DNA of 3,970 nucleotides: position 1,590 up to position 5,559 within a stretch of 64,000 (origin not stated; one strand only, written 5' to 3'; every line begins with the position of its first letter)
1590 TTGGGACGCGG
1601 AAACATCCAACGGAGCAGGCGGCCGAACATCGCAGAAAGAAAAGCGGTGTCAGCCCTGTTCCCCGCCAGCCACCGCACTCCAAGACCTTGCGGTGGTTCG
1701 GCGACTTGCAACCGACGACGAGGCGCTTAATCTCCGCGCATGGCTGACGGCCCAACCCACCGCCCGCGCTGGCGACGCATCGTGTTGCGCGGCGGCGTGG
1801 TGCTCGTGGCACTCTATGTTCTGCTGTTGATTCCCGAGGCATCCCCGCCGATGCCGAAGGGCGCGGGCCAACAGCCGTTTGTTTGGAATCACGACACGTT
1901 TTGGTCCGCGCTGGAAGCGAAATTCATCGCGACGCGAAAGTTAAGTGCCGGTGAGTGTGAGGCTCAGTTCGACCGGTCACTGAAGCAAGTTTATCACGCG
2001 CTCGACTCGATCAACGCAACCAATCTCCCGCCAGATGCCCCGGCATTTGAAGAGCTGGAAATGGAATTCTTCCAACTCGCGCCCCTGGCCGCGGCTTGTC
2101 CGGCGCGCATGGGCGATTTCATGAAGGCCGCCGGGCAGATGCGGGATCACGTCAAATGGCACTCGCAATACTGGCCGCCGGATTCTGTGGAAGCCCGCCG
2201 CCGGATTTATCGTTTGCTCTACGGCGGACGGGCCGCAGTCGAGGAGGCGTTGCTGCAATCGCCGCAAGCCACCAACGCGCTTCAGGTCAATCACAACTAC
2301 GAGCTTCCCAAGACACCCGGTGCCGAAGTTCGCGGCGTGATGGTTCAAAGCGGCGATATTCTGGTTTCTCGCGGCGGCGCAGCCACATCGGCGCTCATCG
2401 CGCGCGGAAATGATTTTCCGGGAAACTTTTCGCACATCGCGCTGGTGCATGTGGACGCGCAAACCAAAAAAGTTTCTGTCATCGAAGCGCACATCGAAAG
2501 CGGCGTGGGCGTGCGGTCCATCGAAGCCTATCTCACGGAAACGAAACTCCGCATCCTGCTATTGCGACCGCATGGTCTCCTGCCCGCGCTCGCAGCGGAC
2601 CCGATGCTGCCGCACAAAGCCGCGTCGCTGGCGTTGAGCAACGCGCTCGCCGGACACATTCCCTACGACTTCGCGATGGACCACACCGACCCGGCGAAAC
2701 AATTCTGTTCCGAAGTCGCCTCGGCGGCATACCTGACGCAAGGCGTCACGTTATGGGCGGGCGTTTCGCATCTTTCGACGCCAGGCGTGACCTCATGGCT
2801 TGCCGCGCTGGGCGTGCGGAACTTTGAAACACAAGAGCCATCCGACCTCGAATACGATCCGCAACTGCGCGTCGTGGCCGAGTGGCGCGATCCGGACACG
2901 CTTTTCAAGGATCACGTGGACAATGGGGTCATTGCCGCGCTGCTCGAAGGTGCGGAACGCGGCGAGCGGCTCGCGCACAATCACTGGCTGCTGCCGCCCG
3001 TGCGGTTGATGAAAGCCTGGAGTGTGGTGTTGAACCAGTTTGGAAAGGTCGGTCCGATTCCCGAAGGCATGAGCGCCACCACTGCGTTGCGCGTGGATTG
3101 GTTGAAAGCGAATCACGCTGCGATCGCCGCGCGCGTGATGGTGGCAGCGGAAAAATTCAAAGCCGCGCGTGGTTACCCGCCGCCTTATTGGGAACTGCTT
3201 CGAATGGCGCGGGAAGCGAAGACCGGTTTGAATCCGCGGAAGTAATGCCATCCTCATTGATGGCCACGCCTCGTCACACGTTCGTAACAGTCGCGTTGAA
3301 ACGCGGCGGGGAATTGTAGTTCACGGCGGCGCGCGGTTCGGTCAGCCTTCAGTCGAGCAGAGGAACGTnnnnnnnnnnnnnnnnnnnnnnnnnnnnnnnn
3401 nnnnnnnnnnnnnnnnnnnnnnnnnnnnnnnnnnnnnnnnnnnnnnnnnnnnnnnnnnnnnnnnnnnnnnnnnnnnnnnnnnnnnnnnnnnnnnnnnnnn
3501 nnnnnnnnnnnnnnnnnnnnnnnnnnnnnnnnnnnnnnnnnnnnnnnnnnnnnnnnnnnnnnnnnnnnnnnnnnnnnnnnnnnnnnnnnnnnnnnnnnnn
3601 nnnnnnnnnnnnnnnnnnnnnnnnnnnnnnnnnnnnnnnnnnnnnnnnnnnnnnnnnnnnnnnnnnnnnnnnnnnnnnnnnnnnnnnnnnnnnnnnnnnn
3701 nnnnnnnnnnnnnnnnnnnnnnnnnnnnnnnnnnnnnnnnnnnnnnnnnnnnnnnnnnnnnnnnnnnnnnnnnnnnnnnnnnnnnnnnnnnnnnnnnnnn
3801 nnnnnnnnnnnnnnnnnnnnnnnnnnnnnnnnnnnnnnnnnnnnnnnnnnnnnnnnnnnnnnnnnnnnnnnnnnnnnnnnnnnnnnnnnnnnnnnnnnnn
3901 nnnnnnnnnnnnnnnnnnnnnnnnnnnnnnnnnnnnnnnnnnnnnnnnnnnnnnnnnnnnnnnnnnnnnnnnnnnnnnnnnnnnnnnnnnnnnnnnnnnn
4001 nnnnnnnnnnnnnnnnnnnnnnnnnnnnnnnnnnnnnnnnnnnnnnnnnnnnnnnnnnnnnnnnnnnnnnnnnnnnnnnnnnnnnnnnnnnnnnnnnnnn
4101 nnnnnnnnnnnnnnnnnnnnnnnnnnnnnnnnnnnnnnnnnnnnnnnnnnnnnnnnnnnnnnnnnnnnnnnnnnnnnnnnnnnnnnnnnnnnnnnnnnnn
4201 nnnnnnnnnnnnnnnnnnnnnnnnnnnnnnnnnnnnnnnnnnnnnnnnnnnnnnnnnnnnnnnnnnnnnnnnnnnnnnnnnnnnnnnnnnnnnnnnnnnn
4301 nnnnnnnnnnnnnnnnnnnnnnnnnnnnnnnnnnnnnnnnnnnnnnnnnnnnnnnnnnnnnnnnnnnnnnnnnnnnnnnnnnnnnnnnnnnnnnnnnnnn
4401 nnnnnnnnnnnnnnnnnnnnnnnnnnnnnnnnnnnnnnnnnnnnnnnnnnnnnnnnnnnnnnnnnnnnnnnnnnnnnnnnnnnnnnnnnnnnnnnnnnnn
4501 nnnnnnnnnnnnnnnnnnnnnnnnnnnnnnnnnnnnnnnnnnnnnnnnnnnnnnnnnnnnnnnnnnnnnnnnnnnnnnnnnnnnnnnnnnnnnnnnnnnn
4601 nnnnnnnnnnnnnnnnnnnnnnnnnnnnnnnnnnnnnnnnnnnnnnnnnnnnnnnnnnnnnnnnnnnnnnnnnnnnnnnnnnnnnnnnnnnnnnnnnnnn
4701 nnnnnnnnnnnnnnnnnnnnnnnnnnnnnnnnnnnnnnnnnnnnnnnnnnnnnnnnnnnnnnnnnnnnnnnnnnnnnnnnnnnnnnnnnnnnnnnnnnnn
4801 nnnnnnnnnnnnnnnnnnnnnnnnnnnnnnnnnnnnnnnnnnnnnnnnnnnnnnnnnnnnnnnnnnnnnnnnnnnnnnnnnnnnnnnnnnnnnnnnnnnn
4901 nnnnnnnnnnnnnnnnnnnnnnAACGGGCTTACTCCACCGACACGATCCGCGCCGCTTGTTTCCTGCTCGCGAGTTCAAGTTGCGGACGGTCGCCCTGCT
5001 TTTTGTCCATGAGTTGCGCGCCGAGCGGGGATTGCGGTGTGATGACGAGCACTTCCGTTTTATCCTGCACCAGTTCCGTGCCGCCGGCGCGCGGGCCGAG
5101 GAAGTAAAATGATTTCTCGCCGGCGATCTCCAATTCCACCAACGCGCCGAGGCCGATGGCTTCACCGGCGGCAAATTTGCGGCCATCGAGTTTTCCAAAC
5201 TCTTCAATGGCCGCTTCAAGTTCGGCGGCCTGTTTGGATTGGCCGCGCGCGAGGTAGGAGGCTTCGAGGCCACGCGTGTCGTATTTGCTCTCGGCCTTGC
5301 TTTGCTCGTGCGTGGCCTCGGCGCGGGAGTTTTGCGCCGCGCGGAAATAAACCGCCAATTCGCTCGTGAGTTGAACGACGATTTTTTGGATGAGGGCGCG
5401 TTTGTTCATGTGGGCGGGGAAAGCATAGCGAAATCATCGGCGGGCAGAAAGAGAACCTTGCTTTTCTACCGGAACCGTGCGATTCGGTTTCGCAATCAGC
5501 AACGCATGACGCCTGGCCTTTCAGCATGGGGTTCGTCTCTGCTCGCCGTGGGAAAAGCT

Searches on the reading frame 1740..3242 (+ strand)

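Call 23: search_protein_families(library=pfam, proteins=[window:1740-3242:+], max_evalue=0.01)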
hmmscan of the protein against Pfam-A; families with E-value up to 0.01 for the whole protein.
window:1740-3242:+ (501 aa): 1 family
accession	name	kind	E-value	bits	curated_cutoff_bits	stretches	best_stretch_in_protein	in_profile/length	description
PF05708.18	Peptidase_C92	-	1.4e-07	32.2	27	1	202-379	2-165/166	Permuted papain-like amidase enzyme, YaeF/YiiX, C92 family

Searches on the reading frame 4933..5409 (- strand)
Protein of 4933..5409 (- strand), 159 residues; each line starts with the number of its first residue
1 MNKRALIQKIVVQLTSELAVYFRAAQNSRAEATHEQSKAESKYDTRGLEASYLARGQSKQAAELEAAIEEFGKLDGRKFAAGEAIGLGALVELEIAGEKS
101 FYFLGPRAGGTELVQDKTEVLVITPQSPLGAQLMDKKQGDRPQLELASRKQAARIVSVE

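Call 56: search_protein_families(library=pfam, proteins=[window:4933-5409:-], max_evalue=0.01)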
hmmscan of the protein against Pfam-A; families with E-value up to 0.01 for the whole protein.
window:4933-5409:- (159 aa): 1 family
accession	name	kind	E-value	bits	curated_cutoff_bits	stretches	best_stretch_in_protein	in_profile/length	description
PF01272.25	GreA_GreB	-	1.8e-05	25.1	26.9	1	118-159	38-76/77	Transcription elongation factor, GreA/GreB, C-term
